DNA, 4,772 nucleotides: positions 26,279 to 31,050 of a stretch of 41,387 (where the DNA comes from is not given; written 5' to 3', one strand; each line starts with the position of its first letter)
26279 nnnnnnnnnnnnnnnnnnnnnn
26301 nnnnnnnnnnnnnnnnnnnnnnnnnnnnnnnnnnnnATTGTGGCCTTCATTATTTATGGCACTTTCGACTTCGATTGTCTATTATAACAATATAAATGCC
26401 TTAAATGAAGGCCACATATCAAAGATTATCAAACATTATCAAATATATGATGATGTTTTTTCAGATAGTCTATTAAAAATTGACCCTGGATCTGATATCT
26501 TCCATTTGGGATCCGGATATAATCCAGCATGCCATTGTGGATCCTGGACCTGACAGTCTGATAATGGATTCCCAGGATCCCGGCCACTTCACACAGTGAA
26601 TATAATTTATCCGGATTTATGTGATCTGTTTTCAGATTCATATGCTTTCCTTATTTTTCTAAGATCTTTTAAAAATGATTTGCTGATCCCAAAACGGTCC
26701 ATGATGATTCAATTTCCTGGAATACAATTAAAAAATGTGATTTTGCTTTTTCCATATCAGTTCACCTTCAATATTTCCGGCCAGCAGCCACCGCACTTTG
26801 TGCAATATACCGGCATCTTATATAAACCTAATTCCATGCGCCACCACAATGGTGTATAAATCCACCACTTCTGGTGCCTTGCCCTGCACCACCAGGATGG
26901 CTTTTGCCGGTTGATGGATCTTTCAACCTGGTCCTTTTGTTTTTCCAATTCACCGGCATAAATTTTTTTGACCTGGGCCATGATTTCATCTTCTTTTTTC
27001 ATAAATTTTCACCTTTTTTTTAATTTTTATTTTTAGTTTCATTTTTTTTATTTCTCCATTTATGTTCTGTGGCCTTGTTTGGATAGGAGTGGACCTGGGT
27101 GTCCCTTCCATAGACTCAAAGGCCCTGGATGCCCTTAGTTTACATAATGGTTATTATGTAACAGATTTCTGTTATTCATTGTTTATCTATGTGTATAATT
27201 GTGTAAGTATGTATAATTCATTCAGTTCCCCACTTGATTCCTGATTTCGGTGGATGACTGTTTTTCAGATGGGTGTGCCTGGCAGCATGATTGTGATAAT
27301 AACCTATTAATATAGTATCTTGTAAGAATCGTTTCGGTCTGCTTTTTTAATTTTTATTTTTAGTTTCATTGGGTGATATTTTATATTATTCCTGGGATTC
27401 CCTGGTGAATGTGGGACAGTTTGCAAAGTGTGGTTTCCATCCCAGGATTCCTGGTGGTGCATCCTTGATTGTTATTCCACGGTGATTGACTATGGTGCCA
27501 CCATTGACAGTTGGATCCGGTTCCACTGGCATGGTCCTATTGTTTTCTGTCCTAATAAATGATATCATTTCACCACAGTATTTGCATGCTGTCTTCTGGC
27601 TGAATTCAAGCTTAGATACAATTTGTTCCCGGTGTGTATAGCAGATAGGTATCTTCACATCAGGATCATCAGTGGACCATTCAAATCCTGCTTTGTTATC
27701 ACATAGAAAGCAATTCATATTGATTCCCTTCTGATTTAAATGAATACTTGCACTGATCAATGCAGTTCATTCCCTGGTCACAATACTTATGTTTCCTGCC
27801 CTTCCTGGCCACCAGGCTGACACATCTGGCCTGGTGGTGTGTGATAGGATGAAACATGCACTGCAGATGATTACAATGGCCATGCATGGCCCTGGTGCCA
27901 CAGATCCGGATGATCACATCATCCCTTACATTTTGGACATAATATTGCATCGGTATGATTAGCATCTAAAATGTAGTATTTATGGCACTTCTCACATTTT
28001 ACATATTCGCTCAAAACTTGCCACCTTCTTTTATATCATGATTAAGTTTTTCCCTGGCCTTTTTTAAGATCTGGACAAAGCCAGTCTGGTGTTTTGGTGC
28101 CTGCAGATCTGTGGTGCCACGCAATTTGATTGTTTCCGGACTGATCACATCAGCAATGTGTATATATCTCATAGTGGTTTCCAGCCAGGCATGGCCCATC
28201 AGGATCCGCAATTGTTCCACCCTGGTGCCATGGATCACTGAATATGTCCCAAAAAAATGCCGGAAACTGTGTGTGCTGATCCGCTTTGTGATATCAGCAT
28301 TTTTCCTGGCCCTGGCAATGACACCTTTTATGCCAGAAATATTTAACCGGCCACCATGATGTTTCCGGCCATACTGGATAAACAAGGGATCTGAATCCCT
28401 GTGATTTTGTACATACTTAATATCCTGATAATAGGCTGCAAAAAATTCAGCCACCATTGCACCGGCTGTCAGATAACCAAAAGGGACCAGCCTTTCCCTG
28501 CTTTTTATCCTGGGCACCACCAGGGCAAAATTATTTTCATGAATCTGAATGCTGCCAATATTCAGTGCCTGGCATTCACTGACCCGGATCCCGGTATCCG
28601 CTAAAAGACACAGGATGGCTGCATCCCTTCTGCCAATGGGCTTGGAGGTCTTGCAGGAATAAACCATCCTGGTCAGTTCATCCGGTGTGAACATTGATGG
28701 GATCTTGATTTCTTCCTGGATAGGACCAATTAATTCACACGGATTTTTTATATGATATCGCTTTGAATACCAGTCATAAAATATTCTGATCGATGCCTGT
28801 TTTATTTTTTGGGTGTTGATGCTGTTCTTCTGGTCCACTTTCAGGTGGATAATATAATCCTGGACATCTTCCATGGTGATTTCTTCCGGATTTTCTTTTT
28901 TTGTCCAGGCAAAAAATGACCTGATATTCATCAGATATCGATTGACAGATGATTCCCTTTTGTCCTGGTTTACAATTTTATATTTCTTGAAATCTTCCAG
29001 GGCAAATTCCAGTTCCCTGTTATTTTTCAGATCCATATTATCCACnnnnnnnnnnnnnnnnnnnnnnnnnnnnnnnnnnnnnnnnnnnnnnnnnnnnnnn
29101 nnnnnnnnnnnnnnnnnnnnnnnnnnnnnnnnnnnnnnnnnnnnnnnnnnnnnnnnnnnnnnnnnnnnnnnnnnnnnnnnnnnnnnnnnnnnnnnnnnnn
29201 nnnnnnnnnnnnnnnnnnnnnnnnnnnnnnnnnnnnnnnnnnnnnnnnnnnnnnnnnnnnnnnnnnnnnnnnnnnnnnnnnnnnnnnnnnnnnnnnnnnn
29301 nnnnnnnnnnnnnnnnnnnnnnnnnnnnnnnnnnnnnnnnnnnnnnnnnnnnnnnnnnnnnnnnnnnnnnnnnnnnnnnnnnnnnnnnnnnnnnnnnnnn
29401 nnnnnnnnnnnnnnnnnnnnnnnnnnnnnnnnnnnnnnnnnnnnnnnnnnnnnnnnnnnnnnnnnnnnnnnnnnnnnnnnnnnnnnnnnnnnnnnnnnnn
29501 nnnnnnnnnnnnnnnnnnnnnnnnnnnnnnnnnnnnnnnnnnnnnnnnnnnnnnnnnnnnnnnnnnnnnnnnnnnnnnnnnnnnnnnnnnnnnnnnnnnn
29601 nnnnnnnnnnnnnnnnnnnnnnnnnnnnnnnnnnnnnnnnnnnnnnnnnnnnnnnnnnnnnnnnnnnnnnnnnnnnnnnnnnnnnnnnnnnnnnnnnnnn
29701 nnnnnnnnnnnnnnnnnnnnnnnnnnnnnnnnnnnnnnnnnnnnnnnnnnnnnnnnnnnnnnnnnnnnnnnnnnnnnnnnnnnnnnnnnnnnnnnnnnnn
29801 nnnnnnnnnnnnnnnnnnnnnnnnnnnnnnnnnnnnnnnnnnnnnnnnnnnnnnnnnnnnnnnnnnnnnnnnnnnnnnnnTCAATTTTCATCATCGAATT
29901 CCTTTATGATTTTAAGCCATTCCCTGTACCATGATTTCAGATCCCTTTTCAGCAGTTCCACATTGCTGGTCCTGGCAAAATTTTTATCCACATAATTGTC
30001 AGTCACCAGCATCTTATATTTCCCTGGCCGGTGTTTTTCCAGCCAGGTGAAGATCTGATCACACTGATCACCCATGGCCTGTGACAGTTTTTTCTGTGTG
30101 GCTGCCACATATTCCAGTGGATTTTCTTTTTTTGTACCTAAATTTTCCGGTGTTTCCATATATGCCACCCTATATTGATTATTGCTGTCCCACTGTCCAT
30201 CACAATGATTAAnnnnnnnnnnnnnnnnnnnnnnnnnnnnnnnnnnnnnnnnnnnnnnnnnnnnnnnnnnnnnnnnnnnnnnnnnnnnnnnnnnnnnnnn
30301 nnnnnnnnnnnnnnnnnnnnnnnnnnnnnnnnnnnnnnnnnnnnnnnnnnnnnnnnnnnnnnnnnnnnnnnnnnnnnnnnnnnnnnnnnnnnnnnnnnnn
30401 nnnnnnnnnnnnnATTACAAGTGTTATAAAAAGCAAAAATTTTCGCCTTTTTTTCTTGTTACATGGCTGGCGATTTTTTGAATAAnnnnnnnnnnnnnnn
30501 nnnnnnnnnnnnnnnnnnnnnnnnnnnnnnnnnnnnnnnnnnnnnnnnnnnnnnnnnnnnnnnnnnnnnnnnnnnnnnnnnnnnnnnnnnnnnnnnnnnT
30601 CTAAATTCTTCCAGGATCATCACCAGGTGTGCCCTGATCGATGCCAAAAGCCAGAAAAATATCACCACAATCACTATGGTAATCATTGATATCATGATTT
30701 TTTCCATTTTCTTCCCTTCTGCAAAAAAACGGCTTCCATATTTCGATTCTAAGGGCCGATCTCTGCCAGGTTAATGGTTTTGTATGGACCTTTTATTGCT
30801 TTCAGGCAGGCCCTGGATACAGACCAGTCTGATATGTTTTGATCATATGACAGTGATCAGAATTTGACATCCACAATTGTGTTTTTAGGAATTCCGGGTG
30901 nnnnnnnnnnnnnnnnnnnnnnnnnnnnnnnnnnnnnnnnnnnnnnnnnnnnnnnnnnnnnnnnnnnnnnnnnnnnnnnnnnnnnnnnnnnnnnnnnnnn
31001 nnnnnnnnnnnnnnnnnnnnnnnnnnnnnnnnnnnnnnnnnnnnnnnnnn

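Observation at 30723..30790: Conserved bipartite leader (box, ~10-nt spacer, hairpin with identical 15-nt loop, U7) upstream of two distant genes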

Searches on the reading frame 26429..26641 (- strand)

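Call 66: search_protein_families(library=phrogs, proteins=[window:26429-26641:-], max_evalue=0.01)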
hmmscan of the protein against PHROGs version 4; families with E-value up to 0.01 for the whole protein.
window:26429-26641:- (70 aa): 1 family
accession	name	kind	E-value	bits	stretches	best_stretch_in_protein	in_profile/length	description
phrog_66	-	integration and excision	0.00072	20.3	1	6-51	86-131/412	excisionase and transcriptional regulator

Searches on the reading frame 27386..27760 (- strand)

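Call 65: search_protein_families(library=pfam, proteins=[window:27386-27760:-], max_evalue=0.1)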
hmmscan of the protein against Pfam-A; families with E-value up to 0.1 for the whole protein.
window:27386-27760:- (124 aa): 3 families
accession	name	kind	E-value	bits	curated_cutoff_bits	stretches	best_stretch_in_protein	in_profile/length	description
PF20542.4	DUF6757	-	0.0024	18.4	27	1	15-52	1-36/54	Family of unknown function (DUF6757)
PF19561.4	DUF6083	-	0.0052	17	27.1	1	48-88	10-50/112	Family of unknown function (DUF6083)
PF02748.20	PyrI_C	-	0.01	16.1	23.4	0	39-67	12-44/48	Aspartate carbamoyltransferase regulatory chain, metal binding domain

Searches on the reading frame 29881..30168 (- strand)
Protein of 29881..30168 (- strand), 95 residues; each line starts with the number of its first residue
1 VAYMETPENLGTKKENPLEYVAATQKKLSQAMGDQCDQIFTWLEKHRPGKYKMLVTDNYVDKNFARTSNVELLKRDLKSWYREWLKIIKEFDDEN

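Call 66: search_protein_families(library=phrogs, proteins=[window:29881-30168:-], max_evalue=0.01)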
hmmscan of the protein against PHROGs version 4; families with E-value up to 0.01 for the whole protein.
window:29881-30168:- (95 aa): 1 family
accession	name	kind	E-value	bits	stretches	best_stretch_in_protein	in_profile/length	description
phrog_4779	-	transcription regulation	0.0024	19.4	1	23-86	16-80/98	transcriptional regulator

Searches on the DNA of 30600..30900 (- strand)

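Call 55: build_rna_model(alignment_id=A1, structure=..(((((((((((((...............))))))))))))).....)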
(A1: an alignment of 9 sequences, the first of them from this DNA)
Model R1 built from alignment A1 (9 sequences, 48 columns); structure: as given.
model positions 46; base pairs 13; branch points 0; effective number of sequences 9; information 1.04 bits per position. Calibrated on 0.2 Mb of random sequence (short: E-values are rough).
structure used (alignment columns):
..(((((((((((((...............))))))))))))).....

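Call 56: search_with_rna_model(model_id=R1, source=window, filters=off, max_evalue=10, show_alignments=4)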
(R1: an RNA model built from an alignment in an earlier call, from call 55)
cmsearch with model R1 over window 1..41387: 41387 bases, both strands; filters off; matches with E-value up to 10: 19.
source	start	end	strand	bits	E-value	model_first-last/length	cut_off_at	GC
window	38359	38404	-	64.5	2.2e-21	1-46/46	no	0.3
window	30719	30764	-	59.3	2.2e-19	1-46/46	no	0.43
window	38362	38407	+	24.2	6e-06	1-46/46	no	0.3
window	24134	24172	+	17.3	0.0025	1-46/46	no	0.33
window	13994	14038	-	10.7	0.89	1-46/46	no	0.36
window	22153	22178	-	10.6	0.98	1-46/46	no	0.35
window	14721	14753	-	10.5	1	1-46/46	no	0.21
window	22865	22905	-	10.3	1.2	1-46/46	no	0.32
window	11907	11942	-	10.1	1.4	1-46/46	no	0.28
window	19979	20002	-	9.9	1.7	1-46/46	no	0.25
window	28764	28809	+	9.8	1.9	1-46/46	no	0.28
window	37407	37440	+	9.3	3.1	1-46/46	no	0.32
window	25077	25111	-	8.9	4.2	1-46/46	no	0.26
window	11910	11945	+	8.9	4.4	1-46/46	no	0.31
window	26632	26674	-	8.7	4.9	1-46/46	no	0.23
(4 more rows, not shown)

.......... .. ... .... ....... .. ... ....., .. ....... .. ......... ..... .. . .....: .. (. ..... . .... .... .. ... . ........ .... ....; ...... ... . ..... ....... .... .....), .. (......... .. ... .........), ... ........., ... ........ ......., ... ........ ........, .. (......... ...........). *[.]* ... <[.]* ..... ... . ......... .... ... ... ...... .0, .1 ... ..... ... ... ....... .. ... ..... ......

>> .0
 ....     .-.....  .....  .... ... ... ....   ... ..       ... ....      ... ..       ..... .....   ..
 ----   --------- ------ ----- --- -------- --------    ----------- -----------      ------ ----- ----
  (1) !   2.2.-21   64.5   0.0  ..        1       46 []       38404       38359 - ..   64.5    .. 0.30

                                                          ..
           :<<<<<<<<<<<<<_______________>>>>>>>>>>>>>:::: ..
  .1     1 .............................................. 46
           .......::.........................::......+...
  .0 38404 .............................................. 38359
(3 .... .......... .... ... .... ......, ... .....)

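Call 57: search_with_rna_model(model_id=R1, sources=[L001, L005, L010, L011, L016, L017, L028, L031, L032, L033, L034, L035, L038, L039, L002, L003], max_evalue=1)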
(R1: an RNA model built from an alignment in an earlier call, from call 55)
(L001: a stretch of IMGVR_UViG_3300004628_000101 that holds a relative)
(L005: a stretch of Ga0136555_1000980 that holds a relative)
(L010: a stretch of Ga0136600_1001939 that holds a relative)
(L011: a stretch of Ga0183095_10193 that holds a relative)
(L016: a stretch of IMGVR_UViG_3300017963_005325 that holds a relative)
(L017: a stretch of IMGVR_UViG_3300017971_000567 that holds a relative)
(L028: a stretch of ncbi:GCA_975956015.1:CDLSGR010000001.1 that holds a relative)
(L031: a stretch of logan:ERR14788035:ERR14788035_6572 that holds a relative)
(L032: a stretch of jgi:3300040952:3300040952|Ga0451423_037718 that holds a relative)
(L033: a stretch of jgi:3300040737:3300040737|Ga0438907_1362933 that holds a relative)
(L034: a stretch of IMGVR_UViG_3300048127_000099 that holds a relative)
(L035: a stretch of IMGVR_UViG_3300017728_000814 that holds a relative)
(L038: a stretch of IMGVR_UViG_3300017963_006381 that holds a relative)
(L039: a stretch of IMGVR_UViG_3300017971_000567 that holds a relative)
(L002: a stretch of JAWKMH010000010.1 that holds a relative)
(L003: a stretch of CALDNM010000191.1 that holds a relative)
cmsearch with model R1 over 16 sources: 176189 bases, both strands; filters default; matches with E-value up to 1: 20.
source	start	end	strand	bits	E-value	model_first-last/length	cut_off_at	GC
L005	5591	5636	+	57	7.1e-18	1-46/46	no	0.35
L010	8058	8103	+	57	7.1e-18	1-46/46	no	0.35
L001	6262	6307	+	55.7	2.2e-17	1-46/46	no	0.33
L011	364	409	+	55.7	2.2e-17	1-46/46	no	0.33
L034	579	624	-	55.2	3.6e-17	1-46/46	no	0.35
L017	2530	2575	+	54.7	5.2e-17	1-46/46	no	0.39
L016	7590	7635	+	54.2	8.5e-17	1-46/46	no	0.41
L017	11090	11135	+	54.2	8.5e-17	1-46/46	no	0.41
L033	4614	4659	+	53.6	1.4e-16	1-46/46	no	0.46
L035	3684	3729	+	52.9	2.7e-16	1-46/46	no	0.37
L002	6462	6480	-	24.4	2e-05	13-31/46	no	0.26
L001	8319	8365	+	24.3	2.3e-05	1-46/46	no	0.32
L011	2421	2467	+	24.3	2.3e-05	1-46/46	no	0.32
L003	7912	7928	+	20.8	0.00051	14-30/46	no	0.29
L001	4931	4976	+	18.7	0.0031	1-46/46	no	0.39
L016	7587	7632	-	15.9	0.037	1-46/46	no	0.41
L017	11087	11132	-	15.9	0.037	1-46/46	no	0.41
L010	7221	7264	-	13.6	0.29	1-46/46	no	0.55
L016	11985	12029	+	13.4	0.36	1-46/46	no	0.4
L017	15485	15529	+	13.4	0.36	1-46/46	no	0.4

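Call 72: search_rna_families(source=window, start=30600, end=30900, threshold=evalue, max_evalue=10)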
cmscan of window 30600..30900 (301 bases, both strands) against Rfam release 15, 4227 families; matches with E-value up to 10: 3.
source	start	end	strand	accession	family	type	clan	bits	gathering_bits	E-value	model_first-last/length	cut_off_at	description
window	30600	30710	+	RF00113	SIB_RNA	Gene; antitoxin;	-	14.8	56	1.8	35-147/147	5'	Short Intergenic Abundant RNA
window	30649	30699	-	RF01809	symR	Gene; antitoxin;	-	14.8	61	2.6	1-77/77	no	SymR antitoxin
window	30799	30835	-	RF00825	mir-344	Gene; miRNA;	-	13.6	52.5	4.3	1-71/71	no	mir-344 microRNA precursor family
